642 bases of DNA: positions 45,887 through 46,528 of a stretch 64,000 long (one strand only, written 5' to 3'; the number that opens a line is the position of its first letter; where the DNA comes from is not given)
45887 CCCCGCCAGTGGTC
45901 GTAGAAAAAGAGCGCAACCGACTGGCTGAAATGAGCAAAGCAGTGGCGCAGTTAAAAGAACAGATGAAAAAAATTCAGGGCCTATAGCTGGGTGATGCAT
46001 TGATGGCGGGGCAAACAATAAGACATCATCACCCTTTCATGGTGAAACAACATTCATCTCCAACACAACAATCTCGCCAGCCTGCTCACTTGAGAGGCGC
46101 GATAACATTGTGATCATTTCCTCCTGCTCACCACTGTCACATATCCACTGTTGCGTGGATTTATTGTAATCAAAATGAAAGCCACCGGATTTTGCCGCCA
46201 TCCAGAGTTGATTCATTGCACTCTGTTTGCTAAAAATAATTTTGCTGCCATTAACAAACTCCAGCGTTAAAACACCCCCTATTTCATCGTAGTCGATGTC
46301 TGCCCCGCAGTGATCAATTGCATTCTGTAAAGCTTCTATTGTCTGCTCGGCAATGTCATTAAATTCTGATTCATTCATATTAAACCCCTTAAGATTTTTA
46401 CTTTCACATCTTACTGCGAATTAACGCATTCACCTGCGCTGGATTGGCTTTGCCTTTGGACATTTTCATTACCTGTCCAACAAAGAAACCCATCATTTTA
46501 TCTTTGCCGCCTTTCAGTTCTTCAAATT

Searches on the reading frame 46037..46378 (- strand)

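Call 73: search_protein_families(library=pfam, proteins=[window:46037-46378:-], max_evalue=0.0001)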
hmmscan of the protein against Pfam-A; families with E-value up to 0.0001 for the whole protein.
window:46037-46378:- (113 aa): 1 family
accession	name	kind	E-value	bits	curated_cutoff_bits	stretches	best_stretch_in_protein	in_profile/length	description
PF01491.21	Frataxin_Cyay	-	4.1e-26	91.6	21.3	1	1-102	1-105/107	Frataxin-like domain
